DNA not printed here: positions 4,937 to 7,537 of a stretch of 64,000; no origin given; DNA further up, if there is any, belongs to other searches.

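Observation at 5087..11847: Tandem giant YYY-domain (DUF2298) membrane proteins, one fused to an ArnT/PMT-like GT-C module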

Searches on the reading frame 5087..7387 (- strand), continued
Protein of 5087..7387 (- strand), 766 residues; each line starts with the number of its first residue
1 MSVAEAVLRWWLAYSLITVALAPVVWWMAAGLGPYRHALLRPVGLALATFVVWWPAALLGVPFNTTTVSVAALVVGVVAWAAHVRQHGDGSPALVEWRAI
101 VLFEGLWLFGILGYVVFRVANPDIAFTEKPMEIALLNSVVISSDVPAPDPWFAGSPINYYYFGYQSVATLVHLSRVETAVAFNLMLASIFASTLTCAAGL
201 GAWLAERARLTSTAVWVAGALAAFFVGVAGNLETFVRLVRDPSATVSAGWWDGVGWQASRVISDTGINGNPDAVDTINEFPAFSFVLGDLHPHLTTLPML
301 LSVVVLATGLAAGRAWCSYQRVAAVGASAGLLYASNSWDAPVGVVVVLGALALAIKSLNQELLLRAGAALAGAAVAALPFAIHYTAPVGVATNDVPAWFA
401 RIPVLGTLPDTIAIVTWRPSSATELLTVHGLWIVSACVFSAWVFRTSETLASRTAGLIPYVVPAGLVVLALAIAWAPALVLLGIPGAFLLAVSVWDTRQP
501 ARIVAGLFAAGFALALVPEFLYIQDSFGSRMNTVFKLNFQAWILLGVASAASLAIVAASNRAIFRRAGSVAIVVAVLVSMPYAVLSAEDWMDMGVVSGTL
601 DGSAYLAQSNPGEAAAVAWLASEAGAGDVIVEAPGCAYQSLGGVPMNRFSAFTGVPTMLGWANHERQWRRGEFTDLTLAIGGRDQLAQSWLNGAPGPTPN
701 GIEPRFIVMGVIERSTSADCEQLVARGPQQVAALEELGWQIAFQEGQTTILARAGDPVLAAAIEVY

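Call 63: search_protein_families(library=ncbifam, proteins=[L082:4818-6185:+, L082:6881-7858:+, L069:14209-15540:+, L042:13589-14710:+, L004:14021-15343:+, L004:12184-13890:+], max_evalue=0.001)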
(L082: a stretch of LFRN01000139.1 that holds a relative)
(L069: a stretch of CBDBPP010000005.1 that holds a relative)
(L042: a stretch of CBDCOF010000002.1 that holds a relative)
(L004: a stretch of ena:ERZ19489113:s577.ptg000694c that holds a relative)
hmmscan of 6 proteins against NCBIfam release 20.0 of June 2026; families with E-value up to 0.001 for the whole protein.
L082:4818-6185:+ (455 aa): 11 families
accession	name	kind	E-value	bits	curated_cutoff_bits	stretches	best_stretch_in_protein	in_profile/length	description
NF005560.0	PRK07233.1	equivalog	1.4e-136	455.8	252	1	46-451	1-431/435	hypothetical protein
TIGR03467.1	HpnE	equivalog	5e-20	72.2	283.05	1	49-449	2-429/430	hydroxysqualene dehydroxylase HpnE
NF005547.0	PRK07208.1-3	equivalog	1.6e-14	53.5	380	1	45-296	4-268/465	hypothetical protein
NF008841.0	PRK11883.1-1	equivalog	1e-09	37.9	517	1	45-120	3-82/453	protoporphyrinogen oxidase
TIGR02732.1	zeta_caro_desat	equivalog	2.8e-07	29.8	622.15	1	47-120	1-76/474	9,9'-di-cis-zeta-carotene desaturase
TIGR02731.1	phytoene_desat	equivalog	3.5e-07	29.3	569.4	1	48-123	2-79/453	15-cis-phytoene desaturase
TIGR02734.1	crtI_fam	subfamily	1.7e-05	23.7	238.1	0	48-89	1-43/504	phytoene desaturase family protein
TIGR02733.1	desat_CrtD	equivalog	4.4e-05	22.3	549.7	1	46-91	2-48/492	C-3',4' desaturase CrtD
NF009410.0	PRK12771.1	subfamily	0.00019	20.1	516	1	47-91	140-184/566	NAD(P)-binding protein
NF050086.1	pipecolate_AmaA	exception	0.00029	19.6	600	0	44-82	24-63/425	L-pipecolate oxidase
NF053546.1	violacein_VioA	equivalog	0.00079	18.8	600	0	47-90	1-49/411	flavin-dependent violacein biosynthesis tryptophan-2 monooxygenase VioA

L082:6881-7858:+ (325 aa): 2 families
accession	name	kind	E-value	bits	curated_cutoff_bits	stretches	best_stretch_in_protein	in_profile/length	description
TIGR00374.1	TIGR00374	subfamily_domain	2e-29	103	43.2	2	177-303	188-314/323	flippase-like domain-containing protein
NF053789.1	GlcN_PG_flip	equivalog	0.00024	20.5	320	1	12-201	11-195/327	glucosaminyl phosphatidylglycerol flippase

L069:14209-15540:+ (443 aa): 29 families (the best 25 are shown)
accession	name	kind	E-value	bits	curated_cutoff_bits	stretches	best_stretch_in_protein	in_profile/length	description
NF005560.0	PRK07233.1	equivalog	3.7e-148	494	252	1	1-438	1-431/435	hypothetical protein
TIGR03467.1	HpnE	equivalog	2.6e-28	99.5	283.05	1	3-409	1-402/430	hydroxysqualene dehydroxylase HpnE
NF005547.0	PRK07208.1-3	equivalog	2.1e-27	96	380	1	4-364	8-369/465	hypothetical protein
NF005548.0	PRK07208.1-4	equivalog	3.9e-19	68.6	389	1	3-396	6-408/488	hypothetical protein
NF005546.0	PRK07208.1-2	equivalog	9.1e-15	54.2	418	2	4-66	8-71/527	hypothetical protein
TIGR00562.1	proto_IX_ox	equivalog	6.5e-14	51.4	97.85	1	3-175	5-180/470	protoporphyrinogen oxidase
NF008841.0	PRK11883.1-1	equivalog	1.8e-10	40.3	517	1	1-78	4-84/453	protoporphyrinogen oxidase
NF005545.0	PRK07208.1-1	equivalog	9.5e-10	37.4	451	1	3-172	10-175/504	hypothetical protein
NF008845.0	PRK11883.1-5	equivalog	1.4e-09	36.8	560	1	2-76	6-86/468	protoporphyrinogen oxidase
TIGR02732.1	zeta_caro_desat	equivalog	1.7e-09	37.1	622.15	1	2-78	1-78/474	9,9'-di-cis-zeta-carotene desaturase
TIGR02731.1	phytoene_desat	equivalog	2.9e-09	36.2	569.4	1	2-83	1-83/453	15-cis-phytoene desaturase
TIGR02734.1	crtI_fam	subfamily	2.9e-09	36.2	238.1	1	4-52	2-50/504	phytoene desaturase family protein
TIGR02733.1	desat_CrtD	equivalog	8.6e-08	31.3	549.7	0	3-43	4-44/492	C-3',4' desaturase CrtD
NF009410.0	PRK12771.1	subfamily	1.4e-07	30.5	516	1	2-38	140-176/566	NAD(P)-binding protein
NF045637.1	carotdesatCrtDProt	equivalog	4.2e-07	28.9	580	1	5-53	3-51/485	1-hydroxycarotenoid 3,4-desaturase CrtD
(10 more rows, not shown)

L042:13589-14710:+ (373 aa): 1 family
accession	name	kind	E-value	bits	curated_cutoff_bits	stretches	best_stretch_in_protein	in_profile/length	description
TIGR00374.1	TIGR00374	subfamily_domain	1.6e-26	93.5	43.2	1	31-334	9-310/323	flippase-like domain-containing protein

L004:14021-15343:+ (440 aa): 42 families (the best 25 are shown)
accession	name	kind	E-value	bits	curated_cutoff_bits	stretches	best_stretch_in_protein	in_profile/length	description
NF005560.0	PRK07233.1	equivalog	1e-142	476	252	1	1-433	1-432/435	hypothetical protein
TIGR03467.1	HpnE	equivalog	1.7e-18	67.2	283.05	1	3-402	1-401/430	hydroxysqualene dehydroxylase HpnE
NF005547.0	PRK07208.1-3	equivalog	1.9e-17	63.2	380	1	2-350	6-361/465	hypothetical protein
NF008841.0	PRK11883.1-1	equivalog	2.2e-12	46.7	517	1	1-93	4-100/453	protoporphyrinogen oxidase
TIGR02731.1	phytoene_desat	equivalog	1.8e-11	43.5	569.4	1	3-403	2-426/453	15-cis-phytoene desaturase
TIGR00562.1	proto_IX_ox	equivalog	5.6e-11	41.7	97.85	1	2-169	4-174/470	protoporphyrinogen oxidase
NF045637.1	carotdesatCrtDProt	equivalog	6.5e-11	41.4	580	1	3-50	1-48/485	1-hydroxycarotenoid 3,4-desaturase CrtD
TIGR02732.1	zeta_caro_desat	equivalog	1.9e-10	40.3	622.15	1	3-88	2-88/474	9,9'-di-cis-zeta-carotene desaturase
TIGR02734.1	crtI_fam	subfamily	9.4e-10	37.8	238.1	1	4-41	2-39/504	phytoene desaturase family protein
NF005548.0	PRK07208.1-4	equivalog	3.9e-08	32.3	389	1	2-387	5-405/488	hypothetical protein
TIGR02352.1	thiamin_ThiO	equivalog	1.1e-07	31.3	250.8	1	3-33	1-31/351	glycine oxidase ThiO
NF005545.0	PRK07208.1-1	equivalog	1.1e-07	30.6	451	1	2-132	9-140/504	hypothetical protein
NF009410.0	PRK12771.1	subfamily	1.4e-07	30.5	516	1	2-39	140-177/566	NAD(P)-binding protein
NF005243.0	PRK06753.1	equivalog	1.8e-07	30.3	365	1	1-55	1-55/374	hypothetical protein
TIGR01316.1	gltA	equivalog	2.1e-07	30.1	471.75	1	2-40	135-173/449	NADPH-dependent glutamate synthase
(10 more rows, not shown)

L004:12184-13890:+ (568 aa): 1 family
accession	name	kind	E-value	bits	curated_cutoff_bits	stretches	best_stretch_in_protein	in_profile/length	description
TIGR03663.1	TIGR03663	subfamily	1.1e-81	275.1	126.25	1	27-458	3-432/435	flippase activity-associated protein Agl23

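Call 70: search_protein_families(library=ncbifam, proteins=[L030:10100-11803:+, L035:4098-5801:+, L049:10247-11992:+, L024:10288-12351:+, L059:10223-12403:+, L081:10432-13074:+, L034:10286-13021:+, L038:10454-12694:+, L024:12414-15785:+, L039:4118-7198:+], max_evalue=0.001)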
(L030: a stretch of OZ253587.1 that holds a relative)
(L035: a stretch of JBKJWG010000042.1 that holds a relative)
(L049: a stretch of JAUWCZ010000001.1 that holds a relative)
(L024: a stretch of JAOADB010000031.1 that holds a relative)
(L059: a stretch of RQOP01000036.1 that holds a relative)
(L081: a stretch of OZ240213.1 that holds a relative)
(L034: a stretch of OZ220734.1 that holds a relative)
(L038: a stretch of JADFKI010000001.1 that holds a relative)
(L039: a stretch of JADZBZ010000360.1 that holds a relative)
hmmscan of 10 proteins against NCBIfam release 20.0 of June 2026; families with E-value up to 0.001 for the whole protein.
L030:10100-11803:+ (567 aa): 1 family
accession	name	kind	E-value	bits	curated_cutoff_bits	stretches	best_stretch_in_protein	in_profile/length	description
TIGR03663.1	TIGR03663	subfamily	6.3e-81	272.6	126.25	1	27-459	3-434/435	flippase activity-associated protein Agl23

L035:4098-5801:+ (567 aa): 1 family
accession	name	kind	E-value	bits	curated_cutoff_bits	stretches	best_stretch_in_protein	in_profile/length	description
TIGR03663.1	TIGR03663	subfamily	1.9e-08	33.8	126.25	1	14-341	4-363/435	flippase activity-associated protein Agl23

L049:10247-11992:+ (581 aa): 1 family
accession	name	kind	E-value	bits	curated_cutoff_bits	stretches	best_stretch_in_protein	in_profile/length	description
TIGR03663.1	TIGR03663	subfamily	2.7e-14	53.1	126.25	1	21-361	5-362/435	flippase activity-associated protein Agl23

L024:10288-12351:+ (687 aa): 1 family
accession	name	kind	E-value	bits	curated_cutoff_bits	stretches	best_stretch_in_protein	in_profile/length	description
TIGR03663.1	TIGR03663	subfamily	7.2e-09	35.2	126.25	1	135-253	5-129/435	flippase activity-associated protein Agl23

L059:10223-12403:+ (726 aa): 1 family
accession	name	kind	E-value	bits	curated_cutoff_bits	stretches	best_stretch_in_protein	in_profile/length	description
TIGR03663.1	TIGR03663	subfamily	6.2e-71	239.7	126.25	2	25-265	5-247/435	flippase activity-associated protein Agl23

L081:10432-13074:+ (880 aa): 1 family
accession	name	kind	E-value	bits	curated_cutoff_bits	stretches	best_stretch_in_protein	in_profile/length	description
TIGR03663.1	TIGR03663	subfamily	9.3e-66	222.6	126.25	2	31-220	3-180/435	flippase activity-associated protein Agl23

L034:10286-13021:+ (911 aa): 1 family
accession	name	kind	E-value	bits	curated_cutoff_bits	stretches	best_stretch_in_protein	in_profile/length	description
TIGR03663.1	TIGR03663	subfamily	1.7e-74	251.4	126.25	3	42-248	4-193/435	flippase activity-associated protein Agl23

L038:10454-12694:+ (746 aa): 2 families
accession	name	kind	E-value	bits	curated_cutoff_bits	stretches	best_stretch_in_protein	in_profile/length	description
TIGR03663.1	TIGR03663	subfamily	4.1e-84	283.1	126.25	2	49-224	5-180/435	flippase activity-associated protein Agl23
NF009784.2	PRK13279.1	equivalog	8.6e-08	31.2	567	1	391-565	248-425/539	lipid IV(A) 4-amino-4-deoxy-L-arabinosyltransferase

L024:12414-15785:+ (1123 aa): 5 families
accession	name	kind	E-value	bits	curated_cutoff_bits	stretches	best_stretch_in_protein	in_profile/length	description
TIGR03663.1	TIGR03663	subfamily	5.3e-66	223.4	126.25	2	53-229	3-180/435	flippase activity-associated protein Agl23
NF035926.1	scyF_NHL_VPEP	equivalog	6.8e-56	190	350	3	833-939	186-287/376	scytonemin biosynthesis PEP-CTERM protein ScyF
NF033206.1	ScyE_fam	subfamily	6.4e-06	25.9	80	0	999-1017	8-26/333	ScyD/ScyE family protein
NF047780.1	LIC12708_fam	subfamily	4.9e-05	22.3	150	0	998-1109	119-198/391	LIC_12708 family protein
TIGR02604.1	Piru_Ver_Nterm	subfamily_domain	0.00058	19.3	122.2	0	1001-1024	323-346/367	PVC-type heme-binding CxxCH protein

L039:4118-7198:+ (1026 aa): 3 families
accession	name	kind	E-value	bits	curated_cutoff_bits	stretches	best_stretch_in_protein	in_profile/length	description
TIGR03663.1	TIGR03663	subfamily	2.3e-87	293.8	126.25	1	21-588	5-432/435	flippase activity-associated protein Agl23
NF035926.1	scyF_NHL_VPEP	equivalog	1.2e-18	67.4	350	2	789-925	92-223/376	scytonemin biosynthesis PEP-CTERM protein ScyF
NF033206.1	ScyE_fam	subfamily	1.7e-10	41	80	0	855-1017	9-163/333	ScyD/ScyE family protein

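Call 75: search_protein_representatives(alignment_id=A1)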
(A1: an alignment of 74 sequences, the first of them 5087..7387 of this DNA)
Query: 74 sequences, 761 profile positions. Proteins with E-value up to 0.001 (for the whole library): 8794; up to 1e-10: 6919; up to 1e-30: 4404. The best 150 are listed.
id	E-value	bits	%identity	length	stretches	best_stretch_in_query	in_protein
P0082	3.6e-295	997.4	-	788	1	4-759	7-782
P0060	1.3e-293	992.2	-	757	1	1-758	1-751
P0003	1.7e-293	991.8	-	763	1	1-759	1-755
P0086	8.5e-270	913.5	-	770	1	4-757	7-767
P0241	6.4e-269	910.6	-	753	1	1-755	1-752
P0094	5.3e-263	891.1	-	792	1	4-756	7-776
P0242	3.7e-257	871.7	-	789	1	1-757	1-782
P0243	2.6e-252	855.7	-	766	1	2-755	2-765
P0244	3.8e-252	855.2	-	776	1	2-753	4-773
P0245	3.1e-237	805.8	-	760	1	1-755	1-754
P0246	4.3e-235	798.8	-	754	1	1-755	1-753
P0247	2.1e-232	789.8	-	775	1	6-755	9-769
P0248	1.5e-231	787.0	-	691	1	68-756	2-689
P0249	9.2e-228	774.5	-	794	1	1-755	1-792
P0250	6.9e-224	761.7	-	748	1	1-754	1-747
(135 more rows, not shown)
